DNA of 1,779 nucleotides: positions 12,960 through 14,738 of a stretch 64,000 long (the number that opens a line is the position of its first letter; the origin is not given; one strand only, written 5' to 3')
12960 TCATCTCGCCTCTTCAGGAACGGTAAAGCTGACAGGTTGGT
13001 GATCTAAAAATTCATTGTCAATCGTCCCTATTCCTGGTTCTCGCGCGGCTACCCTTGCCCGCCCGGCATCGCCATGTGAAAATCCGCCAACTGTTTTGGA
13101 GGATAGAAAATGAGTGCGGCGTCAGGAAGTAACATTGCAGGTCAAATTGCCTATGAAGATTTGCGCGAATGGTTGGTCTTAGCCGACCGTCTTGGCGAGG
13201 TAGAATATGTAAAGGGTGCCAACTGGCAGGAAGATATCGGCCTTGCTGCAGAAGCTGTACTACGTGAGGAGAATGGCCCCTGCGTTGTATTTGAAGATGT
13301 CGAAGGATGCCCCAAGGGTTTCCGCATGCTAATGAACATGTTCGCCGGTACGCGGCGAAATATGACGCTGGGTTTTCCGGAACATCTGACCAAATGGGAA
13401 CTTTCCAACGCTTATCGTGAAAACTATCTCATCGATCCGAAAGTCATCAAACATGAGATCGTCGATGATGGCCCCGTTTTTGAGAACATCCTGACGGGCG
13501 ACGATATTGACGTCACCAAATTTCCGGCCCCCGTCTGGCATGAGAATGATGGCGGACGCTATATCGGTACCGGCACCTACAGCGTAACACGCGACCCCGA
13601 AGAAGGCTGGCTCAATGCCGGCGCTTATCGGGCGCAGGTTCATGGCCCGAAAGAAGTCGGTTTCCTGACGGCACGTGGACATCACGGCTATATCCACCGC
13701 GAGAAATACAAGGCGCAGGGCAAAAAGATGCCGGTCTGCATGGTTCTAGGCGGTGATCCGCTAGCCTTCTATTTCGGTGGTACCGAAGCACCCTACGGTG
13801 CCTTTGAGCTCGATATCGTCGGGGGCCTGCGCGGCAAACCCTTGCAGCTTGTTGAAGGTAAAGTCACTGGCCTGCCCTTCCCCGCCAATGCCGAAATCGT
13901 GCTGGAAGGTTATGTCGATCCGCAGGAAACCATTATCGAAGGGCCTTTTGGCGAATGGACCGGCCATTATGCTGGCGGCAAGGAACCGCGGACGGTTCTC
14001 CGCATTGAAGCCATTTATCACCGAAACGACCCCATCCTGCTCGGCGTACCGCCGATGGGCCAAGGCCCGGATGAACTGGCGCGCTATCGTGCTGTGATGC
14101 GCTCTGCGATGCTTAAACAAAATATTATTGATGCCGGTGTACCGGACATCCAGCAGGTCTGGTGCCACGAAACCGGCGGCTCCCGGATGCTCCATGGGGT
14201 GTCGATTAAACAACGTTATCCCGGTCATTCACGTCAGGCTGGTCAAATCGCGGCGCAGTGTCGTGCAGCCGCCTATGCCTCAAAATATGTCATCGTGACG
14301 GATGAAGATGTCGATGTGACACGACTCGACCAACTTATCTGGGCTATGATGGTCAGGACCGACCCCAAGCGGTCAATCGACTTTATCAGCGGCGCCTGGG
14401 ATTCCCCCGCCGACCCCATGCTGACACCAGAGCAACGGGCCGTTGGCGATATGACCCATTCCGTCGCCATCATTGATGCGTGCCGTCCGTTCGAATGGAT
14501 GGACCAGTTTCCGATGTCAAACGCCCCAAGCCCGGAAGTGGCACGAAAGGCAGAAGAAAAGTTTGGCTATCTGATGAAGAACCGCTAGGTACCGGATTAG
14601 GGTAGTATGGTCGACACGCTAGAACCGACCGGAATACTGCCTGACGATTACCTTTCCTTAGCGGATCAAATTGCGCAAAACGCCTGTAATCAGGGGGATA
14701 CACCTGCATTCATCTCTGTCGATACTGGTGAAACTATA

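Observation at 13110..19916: UbiD-family decarboxylase, CoA ligase, methyltransferase, TPP enzyme and HcaT-like transporter module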

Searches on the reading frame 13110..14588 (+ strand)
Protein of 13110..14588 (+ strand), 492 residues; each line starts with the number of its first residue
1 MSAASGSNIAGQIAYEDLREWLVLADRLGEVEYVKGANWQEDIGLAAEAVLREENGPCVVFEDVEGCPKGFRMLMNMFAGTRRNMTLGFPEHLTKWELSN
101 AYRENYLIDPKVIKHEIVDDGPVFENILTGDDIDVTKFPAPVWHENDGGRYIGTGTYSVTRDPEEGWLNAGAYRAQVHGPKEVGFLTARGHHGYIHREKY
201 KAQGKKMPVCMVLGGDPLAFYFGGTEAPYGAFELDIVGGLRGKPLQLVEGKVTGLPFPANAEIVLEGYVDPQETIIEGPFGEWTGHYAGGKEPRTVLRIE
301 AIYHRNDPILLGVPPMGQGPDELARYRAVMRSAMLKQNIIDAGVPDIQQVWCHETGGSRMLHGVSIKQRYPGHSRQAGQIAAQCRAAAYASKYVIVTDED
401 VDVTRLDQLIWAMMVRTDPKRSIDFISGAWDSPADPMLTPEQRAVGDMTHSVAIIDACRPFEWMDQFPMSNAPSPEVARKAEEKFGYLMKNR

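Call 3: search_protein_families(library=pfam, proteins=[window:13110-14588:+])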
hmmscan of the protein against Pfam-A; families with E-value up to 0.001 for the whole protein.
window:13110-14588:+ (492 aa): 3 families
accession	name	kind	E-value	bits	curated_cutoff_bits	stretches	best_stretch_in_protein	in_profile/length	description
PF01977.22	UbiD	-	9.6e-65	218.1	23.3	1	119-314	6-202/206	3-octaprenyl-4-hydroxybenzoate carboxy-lyase Rift-related domain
PF20696.2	UbiD_C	-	1.3e-25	90.2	24.2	1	329-457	6-127/127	3-octaprenyl-4-hydroxybenzoate carboxy-lyase C-terminal domain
PF20695.2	UbiD_N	-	6.3e-06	26.6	24.3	1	30-89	9-63/78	3-octaprenyl-4-hydroxybenzoate carboxy-lyase N-terminal domain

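Call 4: search_protein_families(library=ncbifam, proteins=[window:13110-14588:+])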
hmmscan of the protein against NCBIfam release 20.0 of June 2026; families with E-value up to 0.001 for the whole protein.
window:13110-14588:+ (492 aa): 7 families
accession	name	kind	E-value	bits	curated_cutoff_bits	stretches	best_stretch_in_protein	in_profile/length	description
TIGR02724.1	phenyl_P_beta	equivalog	8.4e-84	281.6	468.95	1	38-466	24-448/472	phenylphosphate carboxylase subunit beta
NF041204.1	VdcC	exception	1.1e-74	251.5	650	1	15-462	1-440/467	non-oxidative hydroxyarylic acid decarboxylases subunit C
TIGR00148.1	TIGR00148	subfamily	2.6e-69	234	244.85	1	47-438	29-422/438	UbiD family decarboxylase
TIGR03701.1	mena_SCO4490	equivalog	2.3e-58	198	495.9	1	54-431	35-419/433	menaquinone biosynthesis decarboxylase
NF041219.1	BagN_FevL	exception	3.2e-47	161.2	1000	1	6-438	8-449/502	bagremycin/ferroverdin biosynthesis UbiD family decarboxylase BagN/FevL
TIGR02723.1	phenyl_P_alpha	equivalog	4.3e-45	154.3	564.6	1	86-464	78-449/485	phenylphosphate carboxylase subunit alpha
NF008175.0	PRK10922.1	equivalog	1.9e-42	145.4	788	1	119-423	126-427/497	4-hydroxy-3-polyprenylbenzoate decarboxylase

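Call 8: find_related_loci(query=window:13110-14585:+, collection=genome_contigs, flank=10000)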
Query window:13110-14585:+ (492 aa) in genome_contigs; peptide patterns used: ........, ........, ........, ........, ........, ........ (x = any residue, [..] = any of these).
276 stretches matched a pattern; 259 encode a relative of the query (tblastn E <= 1e-3); the best 80 are kept; 80 distinct loci.
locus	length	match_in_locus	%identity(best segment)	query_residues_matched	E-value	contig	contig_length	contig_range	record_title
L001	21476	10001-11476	93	1-492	0e+0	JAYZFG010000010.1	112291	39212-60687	MAG: Pseudomonadota bacterium isolate XB_MAG160 DB_MAG160_0010, whole genome shotgun sequence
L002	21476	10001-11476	94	1-492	0e+0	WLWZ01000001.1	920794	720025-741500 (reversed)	MAG: Alphaproteobacteria bacterium isolate MH-Pat-SR_metabat2_25 NODE_10_length_920794_cov_6.373756, whole genome shotgu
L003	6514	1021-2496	94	1-492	0e+0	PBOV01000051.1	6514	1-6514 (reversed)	MAG: Rhodospirillaceae bacterium isolate RS382 8347, whole genome shotgun sequence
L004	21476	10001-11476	93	1-492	0e+0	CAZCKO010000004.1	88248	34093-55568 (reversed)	MAG TPA_asm: uncultured Rhodospirillaceae bacterium isolate SRP077602_co4_646 genome assembly, contig: NODE_289_length_8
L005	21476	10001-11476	93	1-492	0e+0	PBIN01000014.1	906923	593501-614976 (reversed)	MAG: Rhodospirillaceae bacterium isolate SP3 MHASMcontig_2537359, whole genome shotgun sequence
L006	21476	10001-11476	92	1-492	0e+0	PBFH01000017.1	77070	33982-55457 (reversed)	MAG: Rhodospirillaceae bacterium isolate SP3103 115091, whole genome shotgun sequence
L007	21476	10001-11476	93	1-492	0e+0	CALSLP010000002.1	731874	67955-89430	MAG: uncultured Alphaproteobacteria bacterium isolate A_MB73 genome assembly, contig: contig_11201_A_MB73, whole genome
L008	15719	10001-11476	87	1-492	0e+0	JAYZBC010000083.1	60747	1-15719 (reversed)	MAG: Pseudomonadota bacterium isolate XB_MAG1198 DB_MAG1198_0083, whole genome shotgun sequence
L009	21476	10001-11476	88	1-492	0e+0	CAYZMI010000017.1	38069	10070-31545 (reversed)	MAG TPA_asm: uncultured Rhodospirillaceae bacterium isolate SRP092796_co3_657 genome assembly, contig: NODE_1417_length_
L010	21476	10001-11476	86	1-492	0e+0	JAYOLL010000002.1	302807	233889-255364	MAG: Rhodospirillales bacterium isolate 139571_S172_metabat_bins_sspec.tsv.033 NODE_6_length_302807_cov_11.562315, whole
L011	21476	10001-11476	85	1-492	0e+0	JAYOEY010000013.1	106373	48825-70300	MAG: Rhodospirillales bacterium isolate 139552_S154_concoct_bins.tsv.156 NODE_137_length_106373_cov_31.003057, whole gen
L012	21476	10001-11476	83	1-492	0e+0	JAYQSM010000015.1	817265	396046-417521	MAG: Rhodospirillaceae bacterium isolate SD3109_NP_metabta_bins_sspec.tsv.257 contig_8084_pilon, whole genome shotgun se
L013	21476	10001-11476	83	1-492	0e+0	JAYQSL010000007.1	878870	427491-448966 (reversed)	MAG: Rhodospirillaceae bacterium isolate SD3109_NP_metabta_bins_sspec.tsv.265 contig_263_pilon, whole genome shotgun seq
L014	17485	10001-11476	82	1-492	0e+0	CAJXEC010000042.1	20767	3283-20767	MAG TPA_asm: uncultured Rhodospirillaceae bacterium isolate ERR599138_bin.95_MetaBAT_v2.12.1_MAG genome assembly, contig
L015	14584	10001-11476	79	1-492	0e+0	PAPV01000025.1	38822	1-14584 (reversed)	MAG: Rhodospirillaceae bacterium isolate SP154 MHASMcontig_507691, whole genome shotgun sequence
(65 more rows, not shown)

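Call 14: search_solved_structures(query=window:13110-14585:+, max_evalue=1e-10, show_alignments=1)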
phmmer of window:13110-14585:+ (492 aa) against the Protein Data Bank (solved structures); distinct sequences matched with E-value up to 1e-10: 40.
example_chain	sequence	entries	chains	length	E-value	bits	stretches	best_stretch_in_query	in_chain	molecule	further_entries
7pda_A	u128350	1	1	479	1e-98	334.6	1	14-472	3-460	UbiD family decarboxylase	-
7abn_D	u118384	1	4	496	8.1e-50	173.3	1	64-466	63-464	UbiD-like decarboxylase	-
7abo_C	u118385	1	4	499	9.4e-50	173.1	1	64-466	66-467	UbiD-like decarboxylase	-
4ip2_A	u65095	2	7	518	9.5e-50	173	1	64-466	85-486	Aromatic Acid Decarboxylase | PA0254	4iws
7ae4_A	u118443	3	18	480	3.1e-47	164.7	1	14-491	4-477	Phenolic acid decarboxylase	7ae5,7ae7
5o3m_A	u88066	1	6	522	2.4e-40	142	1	53-491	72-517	Protocatechuate decarboxylase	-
6h6x_B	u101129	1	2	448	5.6e-39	137.5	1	17-437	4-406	3-polyprenyl-4-hydroxybenzoate decarboxylase and related decarboxylases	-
5m1c_A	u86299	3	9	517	1.4e-38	136.2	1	12-425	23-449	3-octaprenyl-4-hydroxybenzoate carboxy-lyase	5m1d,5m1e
6da6_A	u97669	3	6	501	1.5e-38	136.1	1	16-422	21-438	UbiD-like decarboxylase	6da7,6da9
2idb_A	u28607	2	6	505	2.6e-38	135.3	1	13-425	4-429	3-octaprenyl-4-hydroxybenzoate carboxy-lyase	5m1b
6h6v_A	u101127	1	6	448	3.1e-38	135.1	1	17-437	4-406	3-polyprenyl-4-hydroxybenzoate decarboxylase and related decarboxylases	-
9gqr_A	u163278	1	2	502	6e-37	130.8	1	64-419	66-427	decarboxylase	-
5ny5_A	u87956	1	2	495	1.4e-36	129.6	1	52-461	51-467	3,4-dihydroxybenzoate decarboxylase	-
5o3n_A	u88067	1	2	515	1.5e-36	129.5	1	52-461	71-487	3,4-dihydroxybenzoate decarboxylase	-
7ney_A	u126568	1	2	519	7.4e-35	123.9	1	113-421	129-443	Ferulic acid decarboxylase 1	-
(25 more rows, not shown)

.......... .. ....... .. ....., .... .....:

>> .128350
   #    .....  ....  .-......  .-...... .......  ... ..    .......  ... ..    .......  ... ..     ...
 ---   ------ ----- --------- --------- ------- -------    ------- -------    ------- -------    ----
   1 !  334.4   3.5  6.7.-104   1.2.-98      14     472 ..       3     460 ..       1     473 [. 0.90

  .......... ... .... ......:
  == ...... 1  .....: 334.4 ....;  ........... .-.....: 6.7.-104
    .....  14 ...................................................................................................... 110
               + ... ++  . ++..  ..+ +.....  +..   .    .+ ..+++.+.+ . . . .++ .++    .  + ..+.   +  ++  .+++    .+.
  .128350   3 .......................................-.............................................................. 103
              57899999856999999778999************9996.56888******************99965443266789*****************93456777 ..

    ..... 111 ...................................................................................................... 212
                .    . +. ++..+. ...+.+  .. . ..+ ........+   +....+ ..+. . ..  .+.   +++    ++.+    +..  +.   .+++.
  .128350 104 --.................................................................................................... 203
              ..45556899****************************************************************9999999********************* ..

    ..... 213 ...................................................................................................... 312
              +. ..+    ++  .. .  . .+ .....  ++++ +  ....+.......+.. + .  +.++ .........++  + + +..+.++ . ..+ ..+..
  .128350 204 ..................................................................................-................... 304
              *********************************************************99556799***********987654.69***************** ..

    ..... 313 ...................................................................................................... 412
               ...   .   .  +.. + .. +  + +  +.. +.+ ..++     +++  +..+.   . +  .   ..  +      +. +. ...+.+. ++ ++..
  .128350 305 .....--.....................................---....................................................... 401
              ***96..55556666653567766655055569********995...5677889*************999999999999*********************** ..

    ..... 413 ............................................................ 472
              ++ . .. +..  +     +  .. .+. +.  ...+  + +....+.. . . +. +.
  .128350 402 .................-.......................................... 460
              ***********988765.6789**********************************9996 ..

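Call 18: find_homologous_proteins(query=window:13110-14585:+, max_evalue=1e-30)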
Query window:13110-14585:+ (492 aa): 5401 proteins with E <= 1e-30 among 8000 candidates; the best 120 are listed.
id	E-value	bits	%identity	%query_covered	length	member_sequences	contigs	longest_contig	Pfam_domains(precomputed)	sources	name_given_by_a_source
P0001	0.0e+0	1109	95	100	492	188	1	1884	PF20696.3,PF01977.23,PF20695.3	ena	-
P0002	1.4e-292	989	83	100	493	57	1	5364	PF20696.3,PF01977.23,PF20695.3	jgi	jgi:UbiD family decarboxylase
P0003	1.2e-290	983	83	99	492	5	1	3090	PF20696.3,PF01977.23,PF20695.3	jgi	-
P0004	1.2e-282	956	81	99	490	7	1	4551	PF20696.3,PF01977.23,PF20695.3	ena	-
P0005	2.1e-280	949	81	99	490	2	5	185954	PF20696.3,PF01977.23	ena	-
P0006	7.2e-277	937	84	93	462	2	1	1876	PF20696.3,PF01977.23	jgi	-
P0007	1.4e-274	930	78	99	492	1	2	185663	PF20696.3,PF01977.23,PF20695.3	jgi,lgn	jgi:4-hydroxy-3-polyprenylbenzoate decarboxylase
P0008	1.0e-270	917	78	99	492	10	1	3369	PF20696.3,PF01977.23,PF20695.3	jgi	jgi:UbiD family decarboxylase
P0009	1.8e-268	910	76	100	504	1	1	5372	PF20696.3,PF01977.23,PF20695.3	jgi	jgi:4-hydroxy-3-polyprenylbenzoate decarboxylase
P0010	2.2e-267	906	76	99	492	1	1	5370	PF20696.3,PF01977.23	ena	-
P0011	9.0e-266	901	75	99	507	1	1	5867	PF20696.3,PF01977.23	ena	-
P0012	1.0e-265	900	75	99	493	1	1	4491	PF20696.3,PF01977.23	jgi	-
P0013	2.9e-264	896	74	99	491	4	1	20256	PF20696.3,PF01977.23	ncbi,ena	ncbi:MAG TPA: UbiD family decarboxylase [Alphaproteobacteria bacterium]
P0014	6.5e-264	895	75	98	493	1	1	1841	PF20696.3,PF01977.23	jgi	-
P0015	6.7e-264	894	75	99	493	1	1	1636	PF20696.3,PF01977.23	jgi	jgi:4-hydroxy-3-polyprenylbenzoate decarboxylase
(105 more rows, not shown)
